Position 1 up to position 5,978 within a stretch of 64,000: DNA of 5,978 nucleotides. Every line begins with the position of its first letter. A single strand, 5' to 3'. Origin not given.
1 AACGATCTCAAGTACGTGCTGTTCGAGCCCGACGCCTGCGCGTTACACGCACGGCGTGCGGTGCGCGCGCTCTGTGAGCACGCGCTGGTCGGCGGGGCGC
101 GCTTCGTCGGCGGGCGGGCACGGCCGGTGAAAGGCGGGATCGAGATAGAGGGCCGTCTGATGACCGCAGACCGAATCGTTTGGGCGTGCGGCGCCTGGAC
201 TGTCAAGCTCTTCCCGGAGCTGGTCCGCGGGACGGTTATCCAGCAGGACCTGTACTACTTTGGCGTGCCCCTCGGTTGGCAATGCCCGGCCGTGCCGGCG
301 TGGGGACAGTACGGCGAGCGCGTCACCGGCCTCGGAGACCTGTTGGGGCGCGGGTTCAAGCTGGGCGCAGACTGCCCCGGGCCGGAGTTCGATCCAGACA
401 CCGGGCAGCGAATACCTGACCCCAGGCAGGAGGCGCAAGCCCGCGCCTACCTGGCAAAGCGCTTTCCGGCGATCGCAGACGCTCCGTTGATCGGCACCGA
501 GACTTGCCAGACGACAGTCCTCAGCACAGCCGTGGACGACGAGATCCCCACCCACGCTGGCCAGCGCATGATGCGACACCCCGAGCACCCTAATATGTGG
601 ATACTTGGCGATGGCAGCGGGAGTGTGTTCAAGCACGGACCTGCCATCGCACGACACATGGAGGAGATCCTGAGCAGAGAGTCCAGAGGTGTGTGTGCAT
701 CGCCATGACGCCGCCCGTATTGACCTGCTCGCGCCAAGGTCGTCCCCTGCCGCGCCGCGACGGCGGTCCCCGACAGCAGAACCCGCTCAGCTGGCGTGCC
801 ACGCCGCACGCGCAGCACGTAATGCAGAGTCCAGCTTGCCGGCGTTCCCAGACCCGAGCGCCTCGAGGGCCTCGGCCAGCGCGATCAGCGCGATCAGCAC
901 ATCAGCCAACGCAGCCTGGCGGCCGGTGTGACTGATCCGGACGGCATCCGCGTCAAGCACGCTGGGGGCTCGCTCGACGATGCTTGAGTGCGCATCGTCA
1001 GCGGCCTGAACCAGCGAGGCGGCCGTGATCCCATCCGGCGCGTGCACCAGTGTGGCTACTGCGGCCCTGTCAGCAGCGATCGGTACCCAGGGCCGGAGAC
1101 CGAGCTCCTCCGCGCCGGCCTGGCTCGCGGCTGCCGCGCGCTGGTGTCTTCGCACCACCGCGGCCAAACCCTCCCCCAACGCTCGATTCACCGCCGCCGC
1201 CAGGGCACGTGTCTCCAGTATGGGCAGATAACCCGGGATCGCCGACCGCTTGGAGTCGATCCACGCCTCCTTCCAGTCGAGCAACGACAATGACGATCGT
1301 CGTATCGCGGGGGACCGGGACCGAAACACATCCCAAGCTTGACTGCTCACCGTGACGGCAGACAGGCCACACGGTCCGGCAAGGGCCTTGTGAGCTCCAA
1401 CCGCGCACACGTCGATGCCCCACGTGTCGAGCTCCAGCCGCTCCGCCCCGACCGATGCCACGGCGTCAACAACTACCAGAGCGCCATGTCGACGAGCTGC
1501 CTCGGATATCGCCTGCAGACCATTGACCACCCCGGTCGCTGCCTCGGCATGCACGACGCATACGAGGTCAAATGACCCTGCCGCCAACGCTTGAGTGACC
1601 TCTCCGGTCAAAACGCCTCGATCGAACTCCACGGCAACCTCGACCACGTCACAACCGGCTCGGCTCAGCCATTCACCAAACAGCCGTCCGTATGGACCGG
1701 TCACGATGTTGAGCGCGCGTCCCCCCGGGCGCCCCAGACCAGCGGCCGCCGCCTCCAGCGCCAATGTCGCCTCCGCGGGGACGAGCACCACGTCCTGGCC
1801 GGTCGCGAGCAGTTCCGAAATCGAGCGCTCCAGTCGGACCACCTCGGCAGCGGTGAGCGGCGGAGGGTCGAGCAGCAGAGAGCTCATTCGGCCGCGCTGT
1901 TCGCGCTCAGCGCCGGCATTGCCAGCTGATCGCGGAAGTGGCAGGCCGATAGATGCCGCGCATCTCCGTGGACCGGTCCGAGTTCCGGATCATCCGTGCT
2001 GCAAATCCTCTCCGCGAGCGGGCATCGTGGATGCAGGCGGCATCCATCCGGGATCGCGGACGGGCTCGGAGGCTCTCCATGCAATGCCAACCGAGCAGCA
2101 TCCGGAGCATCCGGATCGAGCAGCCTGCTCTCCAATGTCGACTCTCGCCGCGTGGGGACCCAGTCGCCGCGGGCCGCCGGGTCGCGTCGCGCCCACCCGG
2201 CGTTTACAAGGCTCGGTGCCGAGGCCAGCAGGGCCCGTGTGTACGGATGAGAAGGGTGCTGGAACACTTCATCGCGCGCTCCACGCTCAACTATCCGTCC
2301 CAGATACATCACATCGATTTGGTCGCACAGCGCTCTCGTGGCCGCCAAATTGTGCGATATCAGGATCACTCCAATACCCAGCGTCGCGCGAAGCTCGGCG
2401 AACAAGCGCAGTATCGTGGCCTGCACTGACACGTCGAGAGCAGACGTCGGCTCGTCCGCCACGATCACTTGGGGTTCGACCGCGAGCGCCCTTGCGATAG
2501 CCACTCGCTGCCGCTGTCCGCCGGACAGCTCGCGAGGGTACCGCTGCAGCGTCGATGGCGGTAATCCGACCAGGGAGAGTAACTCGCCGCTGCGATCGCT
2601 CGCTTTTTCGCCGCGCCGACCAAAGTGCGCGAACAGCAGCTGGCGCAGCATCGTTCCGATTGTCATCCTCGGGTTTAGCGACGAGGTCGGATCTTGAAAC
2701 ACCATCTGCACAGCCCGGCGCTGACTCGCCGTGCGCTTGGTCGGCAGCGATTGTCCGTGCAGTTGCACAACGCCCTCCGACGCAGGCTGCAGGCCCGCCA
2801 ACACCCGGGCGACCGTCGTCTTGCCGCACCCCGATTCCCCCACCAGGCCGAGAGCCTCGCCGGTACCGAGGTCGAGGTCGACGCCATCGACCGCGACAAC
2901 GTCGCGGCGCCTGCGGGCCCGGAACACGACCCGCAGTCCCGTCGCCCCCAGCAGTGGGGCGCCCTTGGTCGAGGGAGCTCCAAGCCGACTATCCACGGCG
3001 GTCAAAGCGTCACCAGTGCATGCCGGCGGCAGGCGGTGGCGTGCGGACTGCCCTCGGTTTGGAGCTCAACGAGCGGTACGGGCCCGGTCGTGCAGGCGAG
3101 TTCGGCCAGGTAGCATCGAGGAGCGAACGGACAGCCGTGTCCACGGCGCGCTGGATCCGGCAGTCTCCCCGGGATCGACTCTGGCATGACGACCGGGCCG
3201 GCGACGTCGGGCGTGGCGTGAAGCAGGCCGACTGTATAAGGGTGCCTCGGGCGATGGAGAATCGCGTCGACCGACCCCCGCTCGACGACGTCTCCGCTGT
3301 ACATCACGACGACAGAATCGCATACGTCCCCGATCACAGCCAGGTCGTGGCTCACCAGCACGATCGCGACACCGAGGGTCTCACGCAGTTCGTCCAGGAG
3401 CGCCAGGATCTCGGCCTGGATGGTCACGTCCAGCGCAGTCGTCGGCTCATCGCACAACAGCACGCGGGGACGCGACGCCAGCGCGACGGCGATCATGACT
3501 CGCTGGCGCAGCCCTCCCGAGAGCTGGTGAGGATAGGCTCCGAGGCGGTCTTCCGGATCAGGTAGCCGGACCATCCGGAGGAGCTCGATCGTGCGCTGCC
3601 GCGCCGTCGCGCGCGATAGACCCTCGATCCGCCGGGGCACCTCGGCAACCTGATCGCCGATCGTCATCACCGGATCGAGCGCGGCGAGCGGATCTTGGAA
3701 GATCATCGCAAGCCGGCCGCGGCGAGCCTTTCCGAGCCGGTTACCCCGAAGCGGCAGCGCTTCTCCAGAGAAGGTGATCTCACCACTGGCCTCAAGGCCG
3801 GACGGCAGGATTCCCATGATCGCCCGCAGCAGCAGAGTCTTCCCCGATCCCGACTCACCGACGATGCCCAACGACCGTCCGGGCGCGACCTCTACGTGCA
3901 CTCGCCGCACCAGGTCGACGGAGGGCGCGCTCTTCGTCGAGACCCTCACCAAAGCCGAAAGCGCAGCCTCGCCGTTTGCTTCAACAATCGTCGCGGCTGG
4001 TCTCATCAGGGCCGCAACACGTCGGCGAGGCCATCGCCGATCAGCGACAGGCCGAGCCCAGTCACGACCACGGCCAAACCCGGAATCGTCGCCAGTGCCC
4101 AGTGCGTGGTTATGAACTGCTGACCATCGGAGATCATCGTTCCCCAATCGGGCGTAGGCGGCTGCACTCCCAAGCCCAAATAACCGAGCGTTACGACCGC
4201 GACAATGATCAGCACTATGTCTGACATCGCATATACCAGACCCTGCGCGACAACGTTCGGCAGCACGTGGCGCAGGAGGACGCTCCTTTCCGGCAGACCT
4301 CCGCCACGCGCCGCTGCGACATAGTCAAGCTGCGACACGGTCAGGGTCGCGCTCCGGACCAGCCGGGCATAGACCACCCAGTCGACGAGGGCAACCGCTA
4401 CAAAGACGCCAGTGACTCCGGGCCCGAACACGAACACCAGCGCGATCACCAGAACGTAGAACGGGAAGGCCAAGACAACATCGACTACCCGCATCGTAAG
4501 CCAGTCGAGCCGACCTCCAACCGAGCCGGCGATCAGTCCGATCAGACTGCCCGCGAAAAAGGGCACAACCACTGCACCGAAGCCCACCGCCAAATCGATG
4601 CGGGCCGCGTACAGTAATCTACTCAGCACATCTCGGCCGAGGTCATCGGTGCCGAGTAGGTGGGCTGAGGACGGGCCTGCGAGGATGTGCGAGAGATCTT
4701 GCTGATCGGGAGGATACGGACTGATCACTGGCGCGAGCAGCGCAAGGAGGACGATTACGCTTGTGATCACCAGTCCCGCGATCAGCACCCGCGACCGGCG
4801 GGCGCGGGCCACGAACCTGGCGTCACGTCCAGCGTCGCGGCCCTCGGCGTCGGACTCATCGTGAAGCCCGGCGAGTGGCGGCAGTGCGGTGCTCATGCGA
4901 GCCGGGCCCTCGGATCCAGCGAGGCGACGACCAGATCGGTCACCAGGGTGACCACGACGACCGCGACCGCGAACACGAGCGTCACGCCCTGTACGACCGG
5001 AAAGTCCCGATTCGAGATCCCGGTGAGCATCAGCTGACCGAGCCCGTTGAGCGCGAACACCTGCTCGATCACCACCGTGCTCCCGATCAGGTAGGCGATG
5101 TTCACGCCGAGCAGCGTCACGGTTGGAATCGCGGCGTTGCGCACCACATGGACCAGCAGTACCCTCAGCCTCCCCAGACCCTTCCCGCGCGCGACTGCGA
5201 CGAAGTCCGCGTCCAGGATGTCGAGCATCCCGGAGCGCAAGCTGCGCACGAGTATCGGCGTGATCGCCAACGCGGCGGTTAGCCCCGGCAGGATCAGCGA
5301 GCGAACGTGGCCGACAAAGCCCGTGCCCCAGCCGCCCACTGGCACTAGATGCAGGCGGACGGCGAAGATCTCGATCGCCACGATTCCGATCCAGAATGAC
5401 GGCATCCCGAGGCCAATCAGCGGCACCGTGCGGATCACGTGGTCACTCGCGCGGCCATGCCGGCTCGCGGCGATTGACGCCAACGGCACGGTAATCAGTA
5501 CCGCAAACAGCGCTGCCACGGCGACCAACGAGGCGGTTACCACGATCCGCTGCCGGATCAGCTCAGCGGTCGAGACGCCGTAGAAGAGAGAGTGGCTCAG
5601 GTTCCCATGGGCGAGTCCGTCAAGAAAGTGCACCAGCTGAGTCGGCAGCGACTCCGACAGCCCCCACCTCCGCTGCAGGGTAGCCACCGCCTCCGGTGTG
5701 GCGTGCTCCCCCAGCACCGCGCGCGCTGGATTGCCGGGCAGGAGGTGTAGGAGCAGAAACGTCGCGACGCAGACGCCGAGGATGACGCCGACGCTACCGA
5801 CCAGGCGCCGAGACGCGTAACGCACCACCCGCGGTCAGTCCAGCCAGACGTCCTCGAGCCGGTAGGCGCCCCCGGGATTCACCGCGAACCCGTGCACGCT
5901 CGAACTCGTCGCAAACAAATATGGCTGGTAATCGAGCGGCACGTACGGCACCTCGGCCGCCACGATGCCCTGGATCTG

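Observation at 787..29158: Vitamin B6 catabolic cluster that keeps the upper M. loti pathway but appears to use a different ring-opening route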

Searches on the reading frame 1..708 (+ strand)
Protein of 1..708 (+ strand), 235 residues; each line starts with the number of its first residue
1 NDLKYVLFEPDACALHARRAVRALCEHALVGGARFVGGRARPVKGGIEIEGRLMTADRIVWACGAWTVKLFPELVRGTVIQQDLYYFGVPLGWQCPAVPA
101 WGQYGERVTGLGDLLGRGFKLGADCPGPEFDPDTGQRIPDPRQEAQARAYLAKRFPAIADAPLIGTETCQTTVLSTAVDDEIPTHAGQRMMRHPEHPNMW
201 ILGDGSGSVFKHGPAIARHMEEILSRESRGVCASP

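Call 5: search_protein_families(library=pfam, proteins=[window:1-708:+])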
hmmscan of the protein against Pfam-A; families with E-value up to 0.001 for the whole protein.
window:1-708:+ (235 aa): 1 family
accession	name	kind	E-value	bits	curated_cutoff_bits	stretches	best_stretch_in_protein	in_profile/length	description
PF01266.30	DAO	-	5.1e-13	49.7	27.9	1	3-221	134-351/353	FAD dependent oxidoreductase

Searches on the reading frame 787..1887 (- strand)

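Call 5: search_protein_families(library=pfam, proteins=[window:787-1887:-])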
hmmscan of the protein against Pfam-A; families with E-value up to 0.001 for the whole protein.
window:787-1887:- (366 aa): 1 family
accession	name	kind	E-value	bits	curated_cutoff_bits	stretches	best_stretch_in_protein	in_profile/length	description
PF00266.25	Aminotran_5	-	3e-19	69.7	21.5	1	32-189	62-222/371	Aminotransferase class-V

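Call 20: search_protein_families(library=ncbifam, proteins=[window:787-1887:-], max_evalue=0.00001)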
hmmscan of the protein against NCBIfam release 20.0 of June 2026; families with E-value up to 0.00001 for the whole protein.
window:787-1887:- (366 aa): 16 families
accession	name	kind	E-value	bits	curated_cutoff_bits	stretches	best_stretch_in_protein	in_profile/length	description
NF046070.1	PyrdoxPyrvTramin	equivalog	1e-58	199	600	1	19-345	43-368/369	pyridoxamine--pyruvate transaminase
NF045640.1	AspGlyoxATaseBhcA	equivalog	7.1e-30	104.2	650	1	28-360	52-381/395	L-aspartate--glyoxylate aminotransferase BhcA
TIGR03301.1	PhnW-AepZ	equivalog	8e-26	91.2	360.8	1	34-284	53-299/355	2-aminoethylphosphonate aminotransferase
NF010006.0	PRK13479.1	equivalog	4.9e-20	72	296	1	32-285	57-306/369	2-aminoethylphosphonate--pyruvate transaminase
TIGR02326.1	transamin_PhnW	equivalog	4.2e-17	62.3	400.8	1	33-285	56-305/363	2-aminoethylphosphonate--pyruvate transaminase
TIGR03402.1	FeS_nifS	equivalog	3.4e-11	42.5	530.75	1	72-180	104-210/379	cysteine desulfurase NifS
TIGR01977.1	am_tr_V_EF2568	hypoth_equivalog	7.4e-11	41.7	377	1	83-182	116-214/376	cysteine desulfurase family protein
TIGR01976.1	am_tr_V_VC1184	hypoth_equivalog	8.3e-11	41.8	352.35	1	73-175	123-228/401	cysteine desulfurase-like protein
TIGR03403.1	nifS_epsilon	equivalog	8.5e-11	41.3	587.7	1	72-180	108-214/382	NifS family cysteine desulfurase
TIGR01979.1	sufS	subfamily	3e-10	39.5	475.1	1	79-176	134-229/403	SufS family cysteine desulfurase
TIGR03235.1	DNA_S_dndA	equivalog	4.1e-10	39.5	480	1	72-185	106-217/353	cysteine desulfurase DndA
NF010611.0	PRK14012.1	equivalog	6.7e-10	38.5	548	1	74-182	116-222/406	IscS subfamily cysteine desulfurase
TIGR02006.1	IscS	equivalog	2.4e-09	36.7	643.2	1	74-182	112-218/402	IscS subfamily cysteine desulfurase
NF002806.0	PRK02948.1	subfamily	5.2e-09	35.6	304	1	73-183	107-215/381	IscS subfamily cysteine desulfurase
TIGR04343.1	egtE_PLP_lyase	equivalog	2.7e-07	29.7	400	1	23-320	63-352/370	ergothioneine biosynthesis PLP-dependent enzyme EgtE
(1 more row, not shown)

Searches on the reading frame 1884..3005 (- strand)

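Call 5: search_protein_families(library=pfam, proteins=[window:1884-3005:-])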
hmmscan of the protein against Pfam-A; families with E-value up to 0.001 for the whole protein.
window:1884-3005:- (373 aa): 4 families
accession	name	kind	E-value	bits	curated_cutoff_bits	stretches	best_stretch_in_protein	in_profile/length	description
PF00005.33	ABC_tran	-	3.5e-33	115.5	25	1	40-188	2-137/137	ABC transporter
PF08352.17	oligo_HPY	-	1.4e-15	57.8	27.1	2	239-268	1-30/65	Oligopeptide/dipeptide transporter, C-terminal region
PF13304.12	AAA_21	-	6.7e-07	30.1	27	1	155-220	233-300/304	AAA domain, putative AbiEii toxin, Type IV TA system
PF13401.12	AAA_22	-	0.00053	20.8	27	0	53-216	9-121/130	AAA domain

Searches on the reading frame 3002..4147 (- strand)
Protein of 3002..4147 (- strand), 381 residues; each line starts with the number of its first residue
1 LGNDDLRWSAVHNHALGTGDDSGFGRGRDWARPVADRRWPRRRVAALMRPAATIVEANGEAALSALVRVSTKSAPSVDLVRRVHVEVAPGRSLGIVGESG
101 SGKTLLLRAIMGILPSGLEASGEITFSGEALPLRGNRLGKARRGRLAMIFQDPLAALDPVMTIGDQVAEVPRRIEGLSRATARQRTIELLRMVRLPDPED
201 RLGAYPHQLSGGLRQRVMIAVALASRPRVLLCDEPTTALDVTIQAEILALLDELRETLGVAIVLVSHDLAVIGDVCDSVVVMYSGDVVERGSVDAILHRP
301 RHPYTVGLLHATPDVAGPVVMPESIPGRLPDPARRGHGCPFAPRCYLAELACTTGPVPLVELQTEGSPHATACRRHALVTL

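Call 5: search_protein_families(library=pfam, proteins=[window:3002-4147:-])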
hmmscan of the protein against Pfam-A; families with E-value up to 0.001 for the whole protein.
window:3002-4147:- (381 aa): 5 families
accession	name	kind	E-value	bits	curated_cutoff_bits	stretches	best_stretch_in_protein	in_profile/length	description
PF00005.33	ABC_tran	-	2.8e-28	99.7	25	1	81-237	2-137/137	ABC transporter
PF08352.17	oligo_HPY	-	3.3e-16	59.9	27.1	1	288-352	1-65/65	Oligopeptide/dipeptide transporter, C-terminal region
PF13304.12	AAA_21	-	2.2e-09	38.3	27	1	198-272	227-303/304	AAA domain, putative AbiEii toxin, Type IV TA system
PF13401.12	AAA_22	-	0.0004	21.1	27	0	92-265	7-121/130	AAA domain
PF02463.25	SMC_N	-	0.00085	19.3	40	0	205-270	133-202/220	RecF/RecN/SMC N terminal domain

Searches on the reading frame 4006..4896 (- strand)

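Call 5: search_protein_families(library=pfam, proteins=[window:4006-4896:-])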
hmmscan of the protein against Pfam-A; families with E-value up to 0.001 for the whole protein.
window:4006-4896:- (296 aa): 2 families
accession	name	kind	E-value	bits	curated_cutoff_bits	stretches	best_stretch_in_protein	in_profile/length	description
PF00528.27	BPD_transp_1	-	1.8e-25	90.2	26.4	1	116-296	1-180/184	Binding-protein-dependent transport system inner membrane component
PF12911.12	OppC_N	-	6.1e-11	42.5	23.9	1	28-75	6-53/53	N-terminal TM domain of oligopeptide transport permease C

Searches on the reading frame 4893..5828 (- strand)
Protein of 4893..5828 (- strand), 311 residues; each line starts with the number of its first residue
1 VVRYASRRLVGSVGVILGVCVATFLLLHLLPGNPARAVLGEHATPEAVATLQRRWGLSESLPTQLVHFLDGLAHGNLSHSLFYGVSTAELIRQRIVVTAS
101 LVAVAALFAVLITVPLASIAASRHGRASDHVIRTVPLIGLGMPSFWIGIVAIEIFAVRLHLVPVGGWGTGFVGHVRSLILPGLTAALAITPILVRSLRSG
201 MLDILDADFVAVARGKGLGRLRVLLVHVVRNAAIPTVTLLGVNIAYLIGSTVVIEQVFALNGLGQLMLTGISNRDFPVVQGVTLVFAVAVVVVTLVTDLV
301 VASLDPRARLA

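Call 5: search_protein_families(library=pfam, proteins=[window:4893-5828:-])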
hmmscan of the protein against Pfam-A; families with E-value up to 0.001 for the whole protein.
window:4893-5828:- (311 aa): 2 families
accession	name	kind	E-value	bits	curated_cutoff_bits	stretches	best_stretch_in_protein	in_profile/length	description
PF00528.27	BPD_transp_1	-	2.8e-36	125.4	26.4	1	114-309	2-183/184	Binding-protein-dependent transport system inner membrane component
PF19300.4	BPD_transp_1_N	-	1.3e-12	48.3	23.8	1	1-76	1-76/114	Binding-prot-dependent transport system membrane comp, N-term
